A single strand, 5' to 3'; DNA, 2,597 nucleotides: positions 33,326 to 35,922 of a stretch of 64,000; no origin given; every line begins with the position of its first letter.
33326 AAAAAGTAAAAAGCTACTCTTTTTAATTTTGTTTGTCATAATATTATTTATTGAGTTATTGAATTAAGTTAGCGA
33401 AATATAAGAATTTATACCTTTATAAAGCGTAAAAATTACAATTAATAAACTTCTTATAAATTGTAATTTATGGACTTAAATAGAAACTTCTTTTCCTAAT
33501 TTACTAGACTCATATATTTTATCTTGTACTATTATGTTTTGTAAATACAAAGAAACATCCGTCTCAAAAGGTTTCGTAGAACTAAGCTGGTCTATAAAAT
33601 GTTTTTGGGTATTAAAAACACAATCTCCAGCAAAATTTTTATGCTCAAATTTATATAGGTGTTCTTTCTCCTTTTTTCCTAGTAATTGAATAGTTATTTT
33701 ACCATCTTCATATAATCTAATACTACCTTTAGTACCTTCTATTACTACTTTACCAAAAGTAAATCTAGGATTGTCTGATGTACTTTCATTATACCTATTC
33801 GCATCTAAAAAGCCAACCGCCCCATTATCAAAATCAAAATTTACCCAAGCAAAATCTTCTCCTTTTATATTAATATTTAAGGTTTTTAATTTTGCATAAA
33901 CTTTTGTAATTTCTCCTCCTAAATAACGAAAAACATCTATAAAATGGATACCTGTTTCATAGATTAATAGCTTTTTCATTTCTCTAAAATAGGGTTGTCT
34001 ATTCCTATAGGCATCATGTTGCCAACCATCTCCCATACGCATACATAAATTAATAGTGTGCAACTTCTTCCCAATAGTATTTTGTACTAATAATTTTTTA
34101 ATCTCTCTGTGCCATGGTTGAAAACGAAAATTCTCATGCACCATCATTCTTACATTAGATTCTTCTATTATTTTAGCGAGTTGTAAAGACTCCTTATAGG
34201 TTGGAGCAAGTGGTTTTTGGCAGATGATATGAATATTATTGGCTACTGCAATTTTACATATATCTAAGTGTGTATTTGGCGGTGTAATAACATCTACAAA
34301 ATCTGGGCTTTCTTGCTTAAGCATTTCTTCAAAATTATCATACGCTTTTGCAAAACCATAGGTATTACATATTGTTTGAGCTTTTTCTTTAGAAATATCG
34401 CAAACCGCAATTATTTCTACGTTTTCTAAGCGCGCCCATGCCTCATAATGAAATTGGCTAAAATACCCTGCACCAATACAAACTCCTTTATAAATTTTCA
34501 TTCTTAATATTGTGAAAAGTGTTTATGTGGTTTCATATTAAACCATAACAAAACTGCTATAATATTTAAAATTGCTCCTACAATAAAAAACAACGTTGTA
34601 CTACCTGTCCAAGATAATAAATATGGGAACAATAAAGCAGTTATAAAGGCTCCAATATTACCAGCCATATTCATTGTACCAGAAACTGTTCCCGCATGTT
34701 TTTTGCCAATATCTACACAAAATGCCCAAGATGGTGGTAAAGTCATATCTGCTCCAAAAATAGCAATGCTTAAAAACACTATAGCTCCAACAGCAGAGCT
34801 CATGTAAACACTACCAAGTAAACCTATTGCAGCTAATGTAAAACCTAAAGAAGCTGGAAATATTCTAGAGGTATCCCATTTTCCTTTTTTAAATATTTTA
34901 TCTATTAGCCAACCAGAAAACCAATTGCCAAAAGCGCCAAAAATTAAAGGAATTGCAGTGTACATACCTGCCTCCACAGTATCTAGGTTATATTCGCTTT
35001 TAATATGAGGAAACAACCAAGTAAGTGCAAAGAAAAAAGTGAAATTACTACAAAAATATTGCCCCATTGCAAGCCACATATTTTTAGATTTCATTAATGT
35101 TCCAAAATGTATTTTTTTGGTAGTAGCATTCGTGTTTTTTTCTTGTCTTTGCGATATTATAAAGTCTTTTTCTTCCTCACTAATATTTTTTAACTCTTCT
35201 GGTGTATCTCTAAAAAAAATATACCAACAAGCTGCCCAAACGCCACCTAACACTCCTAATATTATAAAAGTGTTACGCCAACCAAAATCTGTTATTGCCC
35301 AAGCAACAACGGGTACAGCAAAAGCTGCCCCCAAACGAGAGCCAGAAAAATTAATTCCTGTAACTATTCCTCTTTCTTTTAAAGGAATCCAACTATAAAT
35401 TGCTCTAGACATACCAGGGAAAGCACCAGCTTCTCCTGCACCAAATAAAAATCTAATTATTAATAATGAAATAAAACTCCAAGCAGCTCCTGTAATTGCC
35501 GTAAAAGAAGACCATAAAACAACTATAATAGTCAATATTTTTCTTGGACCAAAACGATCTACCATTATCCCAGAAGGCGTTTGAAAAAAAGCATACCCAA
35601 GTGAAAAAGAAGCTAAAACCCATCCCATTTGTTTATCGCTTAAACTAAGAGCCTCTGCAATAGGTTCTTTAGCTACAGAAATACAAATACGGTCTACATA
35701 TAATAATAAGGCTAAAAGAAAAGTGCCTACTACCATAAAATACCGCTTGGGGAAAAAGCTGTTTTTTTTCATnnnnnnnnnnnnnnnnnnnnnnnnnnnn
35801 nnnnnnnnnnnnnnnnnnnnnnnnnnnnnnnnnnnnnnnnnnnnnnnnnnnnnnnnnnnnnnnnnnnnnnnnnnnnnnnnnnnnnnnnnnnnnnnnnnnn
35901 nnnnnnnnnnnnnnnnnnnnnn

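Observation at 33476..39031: LacI-associated five-gene operon combining a DUF1537 kinase with a tartrate-dehydrogenase-like enzyme, a cyclase-family hydrolase, an ACS permease and a Gfo/Idh/MocA oxidoreductase: no described pathway fits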

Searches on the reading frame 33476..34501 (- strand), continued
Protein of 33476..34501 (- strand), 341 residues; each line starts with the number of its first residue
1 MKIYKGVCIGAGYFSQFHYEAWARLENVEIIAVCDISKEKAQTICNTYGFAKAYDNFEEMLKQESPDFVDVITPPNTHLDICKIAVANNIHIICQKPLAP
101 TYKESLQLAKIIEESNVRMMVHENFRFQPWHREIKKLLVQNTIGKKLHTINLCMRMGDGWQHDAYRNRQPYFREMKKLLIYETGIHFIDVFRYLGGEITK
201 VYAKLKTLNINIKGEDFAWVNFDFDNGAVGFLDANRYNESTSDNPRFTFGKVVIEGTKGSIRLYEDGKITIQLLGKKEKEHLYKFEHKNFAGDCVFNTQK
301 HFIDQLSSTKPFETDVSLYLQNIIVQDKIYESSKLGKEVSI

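Call 113: fold_search(model_id=the predicted structure, library=pdb)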
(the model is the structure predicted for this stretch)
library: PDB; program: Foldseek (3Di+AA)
matches with E <= 10: 1861; with E <= 0.001: 520
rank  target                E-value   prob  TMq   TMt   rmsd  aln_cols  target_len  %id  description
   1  5uhw_A                5.1e-36  1.00  0.89  0.89   2.6       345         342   26  Crystal Structure of an Oxidoreductase from Agrobacterium radiobacter in Complex with NAD+ and Magnesium (released 2017-01-25)
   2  6ktj_C                7.5e-27  1.00  0.84  0.78   4.2       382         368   17  Crystal structure of scyllo-inositol dehydrogenase R178A mutant, apo-form, from Paracoccus laeviglucosivorans (released 2019-12-25)
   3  5yap_D                1.6e-26  1.00  0.83  0.78   4.0       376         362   17  Crystal structure of scyllo-inositol dehydrogenase with L-glucose dehydrogenase activity complexed with L-glucono-1,5- (released 2018-05-23)
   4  5ya8_D                2.7e-26  1.00  0.82  0.77   4.2       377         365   17  Crystal structure of scyllo-inositol dehydrogenase with L-glucose dehydrogenase activity complexed with myo-inositol (released 2018-05-23)
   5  4fb5_A                2.7e-26  1.00  0.81  0.76   3.6       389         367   18  Crystal structure of a probable oxidoreduxtase protein (released 2012-08-15)
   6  5yab_A                2.8e-26  1.00  0.84  0.79   3.4       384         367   17  Crystal structure of scyllo-inositol dehydrogenase with L-glucose dehydrogenase activity (released 2018-05-23)
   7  5yab_C                3.2e-26  1.00  0.84  0.78   3.4       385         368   17  Crystal structure of scyllo-inositol dehydrogenase with L-glucose dehydrogenase activity (released 2018-05-23)
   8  8qc6_A                4.1e-26  1.00  0.82  0.77   4.6       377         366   18  Crystal Structure of NAD-dependent glycoside hydrolase from Arthrobacter sp. U41 in complex with NAD+ and sulfoquinovo (released 2023-12-27)
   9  6ktj_B                4.3e-26  1.00  0.83  0.78   4.3       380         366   17  Crystal structure of scyllo-inositol dehydrogenase R178A mutant, apo-form, from Paracoccus laeviglucosivorans (released 2019-12-25)
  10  4gqa_D                4.9e-26  1.00  0.83  0.76   4.7       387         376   18  Crystal structure of NAD binding oxidoreductase from Klebsiella pneumoniae (released 2012-09-12)
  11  6ktj_A                6.6e-26  1.00  0.84  0.78   4.3       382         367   17  Crystal structure of scyllo-inositol dehydrogenase R178A mutant, apo-form, from Paracoccus laeviglucosivorans (released 2019-12-25)
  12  6a3j_A                7.9e-26  1.00  0.86  0.79   3.1       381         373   21  Levoglucosan dehydrogenase, complex with NADH and L-sorbose (released 2018-09-26)
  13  1zh8_A                8.4e-26  1.00  0.82  0.85   3.0       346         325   22  Crystal structure of Oxidoreductase (TM0312) from Thermotoga maritima at 2.50 A resolution (released 2005-05-10)
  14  5yap_B                8.9e-26  1.00  0.83  0.77   3.5       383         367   16  Crystal structure of scyllo-inositol dehydrogenase with L-glucose dehydrogenase activity complexed with L-glucono-1,5- (released 2018-05-23)
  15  3q2k_E                8.9e-26  1.00  0.76  0.80   5.4       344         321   20  Crystal structure of the WlbA dehydrogenase from Bordetella pertussis in complex with NADH and UDP-GlcNAcA (released 2011-01-19)
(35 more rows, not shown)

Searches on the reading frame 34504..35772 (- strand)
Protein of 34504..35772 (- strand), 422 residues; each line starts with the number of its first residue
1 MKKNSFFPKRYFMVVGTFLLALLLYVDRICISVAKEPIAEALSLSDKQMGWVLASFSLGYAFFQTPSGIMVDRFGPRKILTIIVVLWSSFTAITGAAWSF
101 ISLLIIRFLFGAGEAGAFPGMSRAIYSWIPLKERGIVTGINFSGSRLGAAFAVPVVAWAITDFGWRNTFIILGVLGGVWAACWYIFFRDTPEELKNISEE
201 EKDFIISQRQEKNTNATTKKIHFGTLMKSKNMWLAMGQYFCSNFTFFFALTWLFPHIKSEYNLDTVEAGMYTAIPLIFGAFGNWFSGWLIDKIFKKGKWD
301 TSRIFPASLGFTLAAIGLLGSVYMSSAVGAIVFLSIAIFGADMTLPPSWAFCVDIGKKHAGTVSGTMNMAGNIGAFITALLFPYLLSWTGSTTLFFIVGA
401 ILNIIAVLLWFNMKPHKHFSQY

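Call 3: search_protein_families(library=pfam, proteins=[window:34504-35772:-])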
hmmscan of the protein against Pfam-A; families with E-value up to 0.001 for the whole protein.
window:34504-35772:- (422 aa): 2 families
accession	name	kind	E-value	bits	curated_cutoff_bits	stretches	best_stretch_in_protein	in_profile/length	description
PF07690.21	MFS_1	-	2e-64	218.1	33.4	1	18-378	2-346/347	Major Facilitator Superfamily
PF00083.30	Sugar_tr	-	5.1e-09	36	22.3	1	26-411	29-435/452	Sugar (and other) transporter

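Call 4: search_protein_families(library=ncbifam, proteins=[window:34504-35772:-])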
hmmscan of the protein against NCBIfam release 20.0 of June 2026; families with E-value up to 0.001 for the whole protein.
window:34504-35772:- (422 aa): 36 families (the best 25 are shown)
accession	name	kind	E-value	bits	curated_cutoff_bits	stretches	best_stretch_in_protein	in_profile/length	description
TIGR00893.1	2A0114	subfamily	2.6e-81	273.6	395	1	20-410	2-395/399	D-galactonate transporter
TIGR00894.1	2A0114euk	subfamily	2.5e-45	154.9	626.45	1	44-410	73-446/465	Na(+)-dependent inorganic phosphate cotransporter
TIGR00881.1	2A0104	subfamily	7e-41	140.5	407.75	1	19-391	2-375/379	phosphoglycerate transporter protein PgtP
TIGR00895.1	2A0115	subfamily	3.7e-28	98.5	418.55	2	10-298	15-316/398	aromatic acid/H+ symport family MFS transporter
NF008586.0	PRK11551.1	equivalog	6.6e-28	97.8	410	1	16-408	19-390/406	3-(3-hydroxy-phenyl)propionate transporter MhpT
NF049980.1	SfMCT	equivalog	1.4e-25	89.8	320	1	13-402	4-378/378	L-lactate MFS transporter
TIGR00886.1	2A0108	subfamily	1.9e-21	76.6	311.7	1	32-375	22-368/368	NarK family nitrate/nitrite MFS transporter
NF008661.1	PRK11663.1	subfamily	9.9e-19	67.7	564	1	10-410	28-428/439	MFS transporter family glucose-6-phosphate receptor UhpC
TIGR00890.1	2A0111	subfamily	1.1e-16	60.8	374.85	1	11-408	2-376/377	oxalate/formate antiport family MFS transporter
TIGR02332.1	HpaX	equivalog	1.7e-15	57.1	615.4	1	13-399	9-408/412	4-hydroxyphenylacetate permease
TIGR00712.1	glpT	equivalog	2.1e-15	56.7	632.55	1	10-411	27-435/440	glycerol-3-phosphate transporter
NF008433.0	PRK11273.1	equivalog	1.9e-14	53.7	748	1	10-412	27-436/452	glycerol-3-phosphate transporter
TIGR00880.1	2_A_01_02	superfamily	8.7e-14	51.8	131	1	50-190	1-141/141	multidrug resistance protein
NF053757.1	BclibactTpBcbE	equivalog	8.9e-14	51.2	600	1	38-417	28-393/394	bacillibactin exporter BcbE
NF053517.1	HbztTptrPcaK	equivalog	9.5e-14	51.2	770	1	11-186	18-193/437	4-hydroxybenzoate transporter PcaK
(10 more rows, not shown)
